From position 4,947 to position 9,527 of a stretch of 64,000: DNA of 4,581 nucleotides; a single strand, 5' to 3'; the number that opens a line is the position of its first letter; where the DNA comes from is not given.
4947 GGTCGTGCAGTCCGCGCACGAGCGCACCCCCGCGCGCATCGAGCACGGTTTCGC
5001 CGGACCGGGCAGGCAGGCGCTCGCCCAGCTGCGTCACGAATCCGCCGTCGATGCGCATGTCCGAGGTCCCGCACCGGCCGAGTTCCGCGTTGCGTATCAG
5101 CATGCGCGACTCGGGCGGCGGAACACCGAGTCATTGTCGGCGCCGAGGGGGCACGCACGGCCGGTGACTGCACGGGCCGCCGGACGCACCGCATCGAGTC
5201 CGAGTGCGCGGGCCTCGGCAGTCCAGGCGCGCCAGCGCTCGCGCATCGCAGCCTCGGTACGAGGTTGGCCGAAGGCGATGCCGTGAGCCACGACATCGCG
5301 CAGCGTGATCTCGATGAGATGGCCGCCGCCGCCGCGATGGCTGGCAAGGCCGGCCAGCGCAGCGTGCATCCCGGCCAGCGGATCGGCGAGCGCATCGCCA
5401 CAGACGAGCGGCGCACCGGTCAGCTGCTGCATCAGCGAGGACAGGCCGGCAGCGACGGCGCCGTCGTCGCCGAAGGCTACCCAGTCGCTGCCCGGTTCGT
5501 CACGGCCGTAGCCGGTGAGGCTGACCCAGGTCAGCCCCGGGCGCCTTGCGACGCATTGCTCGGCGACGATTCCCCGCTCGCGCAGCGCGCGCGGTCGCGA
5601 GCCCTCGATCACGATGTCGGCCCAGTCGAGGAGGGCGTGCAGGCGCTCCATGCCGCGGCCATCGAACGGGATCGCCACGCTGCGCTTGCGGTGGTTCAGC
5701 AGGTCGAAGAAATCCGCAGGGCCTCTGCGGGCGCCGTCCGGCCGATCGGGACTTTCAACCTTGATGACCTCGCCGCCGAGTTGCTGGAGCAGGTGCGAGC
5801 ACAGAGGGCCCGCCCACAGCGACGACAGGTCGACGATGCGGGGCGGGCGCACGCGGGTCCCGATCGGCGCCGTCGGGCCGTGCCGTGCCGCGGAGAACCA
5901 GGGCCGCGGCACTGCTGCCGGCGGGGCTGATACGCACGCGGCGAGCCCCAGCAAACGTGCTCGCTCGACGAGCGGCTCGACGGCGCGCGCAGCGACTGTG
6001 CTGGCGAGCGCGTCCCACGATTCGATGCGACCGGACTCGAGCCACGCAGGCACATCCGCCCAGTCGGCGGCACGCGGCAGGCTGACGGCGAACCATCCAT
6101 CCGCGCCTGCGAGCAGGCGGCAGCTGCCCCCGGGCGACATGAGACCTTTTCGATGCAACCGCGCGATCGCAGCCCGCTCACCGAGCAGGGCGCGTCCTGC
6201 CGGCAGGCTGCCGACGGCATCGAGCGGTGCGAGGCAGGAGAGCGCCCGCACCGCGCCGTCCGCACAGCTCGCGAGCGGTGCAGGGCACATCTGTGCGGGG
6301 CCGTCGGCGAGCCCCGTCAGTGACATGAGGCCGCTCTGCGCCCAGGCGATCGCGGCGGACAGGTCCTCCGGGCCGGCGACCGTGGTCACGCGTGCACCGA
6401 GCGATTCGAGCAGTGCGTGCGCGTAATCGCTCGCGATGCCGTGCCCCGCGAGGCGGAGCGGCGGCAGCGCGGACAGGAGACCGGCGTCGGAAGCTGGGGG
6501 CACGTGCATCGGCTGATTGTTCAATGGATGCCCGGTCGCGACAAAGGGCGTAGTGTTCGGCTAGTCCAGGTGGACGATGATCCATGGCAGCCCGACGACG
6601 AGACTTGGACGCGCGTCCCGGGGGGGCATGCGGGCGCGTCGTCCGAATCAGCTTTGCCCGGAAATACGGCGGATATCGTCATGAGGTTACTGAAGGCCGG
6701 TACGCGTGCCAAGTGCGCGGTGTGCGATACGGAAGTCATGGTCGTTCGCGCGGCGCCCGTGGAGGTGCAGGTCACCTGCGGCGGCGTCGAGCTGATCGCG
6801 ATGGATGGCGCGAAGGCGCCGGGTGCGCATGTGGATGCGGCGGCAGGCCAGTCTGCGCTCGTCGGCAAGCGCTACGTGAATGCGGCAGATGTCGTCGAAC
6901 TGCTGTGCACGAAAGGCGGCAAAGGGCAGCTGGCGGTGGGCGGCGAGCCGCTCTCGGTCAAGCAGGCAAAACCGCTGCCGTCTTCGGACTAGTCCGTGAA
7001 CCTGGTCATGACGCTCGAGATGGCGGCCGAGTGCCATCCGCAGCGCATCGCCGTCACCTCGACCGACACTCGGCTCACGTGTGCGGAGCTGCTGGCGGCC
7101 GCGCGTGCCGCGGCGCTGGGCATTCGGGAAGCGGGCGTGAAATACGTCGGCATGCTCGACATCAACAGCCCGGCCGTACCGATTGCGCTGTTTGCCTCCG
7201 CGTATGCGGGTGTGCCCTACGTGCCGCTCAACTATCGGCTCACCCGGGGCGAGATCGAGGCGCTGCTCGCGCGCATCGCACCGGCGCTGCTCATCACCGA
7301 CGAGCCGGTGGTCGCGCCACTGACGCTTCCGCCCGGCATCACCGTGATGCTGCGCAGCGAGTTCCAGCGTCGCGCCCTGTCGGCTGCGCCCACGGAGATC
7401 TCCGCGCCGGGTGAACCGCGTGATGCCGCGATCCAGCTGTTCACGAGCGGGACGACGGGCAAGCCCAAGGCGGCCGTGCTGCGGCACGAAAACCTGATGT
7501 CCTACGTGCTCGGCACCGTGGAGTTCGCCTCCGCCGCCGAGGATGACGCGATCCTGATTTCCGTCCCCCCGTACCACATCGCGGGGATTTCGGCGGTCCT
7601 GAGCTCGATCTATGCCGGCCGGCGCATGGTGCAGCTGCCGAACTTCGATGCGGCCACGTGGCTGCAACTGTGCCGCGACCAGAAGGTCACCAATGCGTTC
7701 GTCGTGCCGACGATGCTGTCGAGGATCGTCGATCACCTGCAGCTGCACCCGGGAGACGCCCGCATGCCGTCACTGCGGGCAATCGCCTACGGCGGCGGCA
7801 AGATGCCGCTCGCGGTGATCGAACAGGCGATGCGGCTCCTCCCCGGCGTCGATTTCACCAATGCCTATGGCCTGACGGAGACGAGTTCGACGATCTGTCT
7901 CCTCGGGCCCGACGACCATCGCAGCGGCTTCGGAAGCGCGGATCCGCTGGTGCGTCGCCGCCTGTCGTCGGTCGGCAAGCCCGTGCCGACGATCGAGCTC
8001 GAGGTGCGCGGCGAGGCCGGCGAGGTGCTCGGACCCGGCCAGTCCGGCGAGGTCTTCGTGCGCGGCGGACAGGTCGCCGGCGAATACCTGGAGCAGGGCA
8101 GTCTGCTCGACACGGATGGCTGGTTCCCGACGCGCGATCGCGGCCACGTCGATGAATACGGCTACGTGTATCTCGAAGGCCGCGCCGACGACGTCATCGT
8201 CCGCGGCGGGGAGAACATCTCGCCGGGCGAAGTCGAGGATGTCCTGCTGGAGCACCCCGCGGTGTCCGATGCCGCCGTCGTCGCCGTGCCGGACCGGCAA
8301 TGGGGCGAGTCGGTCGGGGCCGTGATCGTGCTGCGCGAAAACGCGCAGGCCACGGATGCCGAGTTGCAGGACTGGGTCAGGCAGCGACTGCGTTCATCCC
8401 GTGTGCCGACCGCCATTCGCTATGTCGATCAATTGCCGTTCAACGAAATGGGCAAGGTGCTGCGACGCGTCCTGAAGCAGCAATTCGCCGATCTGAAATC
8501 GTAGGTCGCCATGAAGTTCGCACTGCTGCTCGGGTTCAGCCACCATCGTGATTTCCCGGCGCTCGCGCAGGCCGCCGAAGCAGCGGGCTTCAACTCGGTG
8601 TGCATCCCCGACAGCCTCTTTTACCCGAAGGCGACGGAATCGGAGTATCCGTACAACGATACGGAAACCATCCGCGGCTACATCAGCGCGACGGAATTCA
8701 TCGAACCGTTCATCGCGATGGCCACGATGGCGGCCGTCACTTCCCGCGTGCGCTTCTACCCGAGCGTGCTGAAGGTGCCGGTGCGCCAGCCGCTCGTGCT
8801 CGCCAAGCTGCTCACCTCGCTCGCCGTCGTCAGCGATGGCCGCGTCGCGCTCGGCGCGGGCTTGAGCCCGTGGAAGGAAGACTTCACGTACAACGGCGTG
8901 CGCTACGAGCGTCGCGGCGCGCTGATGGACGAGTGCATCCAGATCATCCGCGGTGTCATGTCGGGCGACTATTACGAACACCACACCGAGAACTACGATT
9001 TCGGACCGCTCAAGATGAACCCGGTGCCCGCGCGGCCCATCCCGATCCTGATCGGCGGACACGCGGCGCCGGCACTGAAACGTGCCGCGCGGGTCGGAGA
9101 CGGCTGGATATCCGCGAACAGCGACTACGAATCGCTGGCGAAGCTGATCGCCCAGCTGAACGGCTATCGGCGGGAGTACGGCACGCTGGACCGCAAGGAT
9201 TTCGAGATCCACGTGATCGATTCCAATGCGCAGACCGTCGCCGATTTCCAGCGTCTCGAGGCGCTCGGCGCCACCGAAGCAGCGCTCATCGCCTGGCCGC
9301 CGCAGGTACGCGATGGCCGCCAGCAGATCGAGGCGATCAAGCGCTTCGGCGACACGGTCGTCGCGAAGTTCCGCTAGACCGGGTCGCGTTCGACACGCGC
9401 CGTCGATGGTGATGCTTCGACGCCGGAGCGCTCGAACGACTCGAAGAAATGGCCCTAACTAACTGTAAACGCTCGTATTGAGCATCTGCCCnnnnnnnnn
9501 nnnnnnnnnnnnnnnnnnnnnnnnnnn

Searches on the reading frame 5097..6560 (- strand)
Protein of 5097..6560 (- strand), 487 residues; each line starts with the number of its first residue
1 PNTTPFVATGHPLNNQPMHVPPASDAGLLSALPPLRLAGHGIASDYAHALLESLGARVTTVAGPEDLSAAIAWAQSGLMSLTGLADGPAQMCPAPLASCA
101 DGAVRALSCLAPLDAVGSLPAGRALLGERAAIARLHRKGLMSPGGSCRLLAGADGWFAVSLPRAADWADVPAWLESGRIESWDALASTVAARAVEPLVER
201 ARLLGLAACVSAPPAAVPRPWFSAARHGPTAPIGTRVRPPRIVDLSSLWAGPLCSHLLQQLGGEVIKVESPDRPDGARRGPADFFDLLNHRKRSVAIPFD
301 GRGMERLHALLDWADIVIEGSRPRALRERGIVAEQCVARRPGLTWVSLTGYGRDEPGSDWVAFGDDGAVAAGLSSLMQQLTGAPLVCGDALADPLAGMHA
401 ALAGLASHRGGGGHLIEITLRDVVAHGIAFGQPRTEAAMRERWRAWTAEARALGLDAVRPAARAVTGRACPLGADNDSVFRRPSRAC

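Call 7: search_protein_families(library=pfam, proteins=[window:5097-6560:-])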
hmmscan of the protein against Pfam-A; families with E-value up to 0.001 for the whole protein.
window:5097-6560:- (487 aa): 1 family
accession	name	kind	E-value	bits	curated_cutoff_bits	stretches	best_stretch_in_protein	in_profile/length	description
PF02515.22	CoA_transf_3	-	6.2e-38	131.3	23.3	1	241-429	5-204/366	CoA-transferase family III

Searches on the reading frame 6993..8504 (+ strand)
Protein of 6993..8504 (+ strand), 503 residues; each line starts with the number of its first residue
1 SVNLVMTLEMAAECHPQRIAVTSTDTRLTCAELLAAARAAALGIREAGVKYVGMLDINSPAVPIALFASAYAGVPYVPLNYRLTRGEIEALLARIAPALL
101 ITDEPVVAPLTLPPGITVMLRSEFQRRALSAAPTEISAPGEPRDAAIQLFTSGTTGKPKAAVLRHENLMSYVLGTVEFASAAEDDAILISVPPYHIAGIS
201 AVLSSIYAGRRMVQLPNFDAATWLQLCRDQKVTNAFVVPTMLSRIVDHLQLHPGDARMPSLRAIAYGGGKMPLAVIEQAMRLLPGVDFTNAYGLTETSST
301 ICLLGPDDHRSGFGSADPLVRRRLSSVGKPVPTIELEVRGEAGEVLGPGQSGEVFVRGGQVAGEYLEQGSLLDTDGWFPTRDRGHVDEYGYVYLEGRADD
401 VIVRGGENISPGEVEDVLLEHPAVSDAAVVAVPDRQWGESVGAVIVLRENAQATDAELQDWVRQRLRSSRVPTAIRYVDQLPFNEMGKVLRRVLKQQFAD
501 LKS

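Call 7: search_protein_families(library=pfam, proteins=[window:6993-8504:+])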
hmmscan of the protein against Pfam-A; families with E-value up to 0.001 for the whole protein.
window:6993-8504:+ (503 aa): 2 families
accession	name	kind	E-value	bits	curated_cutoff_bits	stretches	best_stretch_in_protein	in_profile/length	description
PF00501.34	AMP-binding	-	5.3e-69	233.3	29.9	1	9-366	2-384/384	AMP-binding enzyme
PF13193.12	AMP-binding_C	-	2.4e-19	70.4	24.5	1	413-488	1-76/76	AMP-binding enzyme C-terminal domain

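Call 53: search_protein_families(library=ncbifam, proteins=[window:6993-8504:+], max_evalue=1e-10)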
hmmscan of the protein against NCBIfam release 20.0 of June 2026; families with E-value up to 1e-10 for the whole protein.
window:6993-8504:+ (503 aa): 92 families (the best 25 are shown)
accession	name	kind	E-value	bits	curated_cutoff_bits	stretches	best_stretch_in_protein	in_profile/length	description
NF004837.0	PRK06187.1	subfamily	2.1e-105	353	476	1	3-500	9-524/531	long-chain-fatty-acid--CoA ligase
NF006182.0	PRK08316.1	subfamily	9.8e-84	281.7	663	1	8-501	17-520/523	fatty acyl-CoA synthetase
NF002966.0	PRK03640.1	equivalog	3.1e-80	270.1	556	1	8-498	8-480/483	o-succinylbenzoate--CoA ligase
TIGR01923.1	menE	equivalog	7.4e-77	259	330.15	1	30-492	7-440/442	o-succinylbenzoate--CoA ligase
NF005676.0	PRK07470.1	equivalog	6.2e-73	246.2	774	1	2-498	20-529/544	acyl-CoA synthetase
NF005801.1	PRK07656.1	equivalog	2.7e-70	237.4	657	1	7-495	6-500/500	FadD3 family acyl-CoA ligase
NF005307.0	PRK06839.1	equivalog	9.6e-70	235.6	748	1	8-498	8-493/496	o-succinylbenzoate--CoA ligase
NF009233.0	PRK12583.1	subfamily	1.1e-69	235.4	832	1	143-496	201-548/558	fatty acid CoA ligase family protein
NF004797.0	PRK06145.1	equivalog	3.9e-69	233.3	850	1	2-498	2-495/499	acyl-CoA synthetase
NF052580.1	Str24CoAsynCasG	equivalog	4.8e-69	233.1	750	1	11-494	49-546/548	steroid-24-oyl-CoA synthetase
NF006181.0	PRK08314.1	subfamily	8.1e-66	222.4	705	1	133-497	194-553/563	long-chain-fatty-acid--CoA ligase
NF004511.1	PRK05852.1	equivalog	7.2e-65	219.5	650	1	8-499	5-505/505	FadD7 family fatty acid--CoA ligase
NF005702.0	PRK07514.1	subfamily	4.2e-64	216.7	558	1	3-501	4-503/506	malonyl-CoA synthase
NF006572.0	PRK09088.1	equivalog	2.6e-63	214.4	696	1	10-499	9-488/491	acyl-CoA synthetase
NF005858.0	PRK07787.1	subfamily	4.7e-63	213.3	575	1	11-496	10-470/471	acyl-CoA synthetase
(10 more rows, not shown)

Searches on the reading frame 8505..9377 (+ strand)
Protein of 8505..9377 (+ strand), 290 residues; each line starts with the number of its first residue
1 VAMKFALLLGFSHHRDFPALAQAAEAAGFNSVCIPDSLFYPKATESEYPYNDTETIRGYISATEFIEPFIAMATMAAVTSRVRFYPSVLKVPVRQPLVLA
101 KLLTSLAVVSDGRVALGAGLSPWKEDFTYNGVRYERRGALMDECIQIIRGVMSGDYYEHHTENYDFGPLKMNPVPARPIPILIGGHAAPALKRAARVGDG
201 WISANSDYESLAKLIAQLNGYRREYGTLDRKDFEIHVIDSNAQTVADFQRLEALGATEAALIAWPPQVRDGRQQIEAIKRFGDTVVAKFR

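Call 6: search_protein_families(library=pfam, proteins=[window:8505-9377:+])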
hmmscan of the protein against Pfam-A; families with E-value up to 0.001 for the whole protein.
window:8505-9377:+ (290 aa): 1 family
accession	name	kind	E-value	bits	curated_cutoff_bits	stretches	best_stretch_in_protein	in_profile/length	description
PF00296.26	Bac_luciferase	-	1.5e-37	130.1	27.9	1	15-227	23-215/314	Luciferase-like monooxygenase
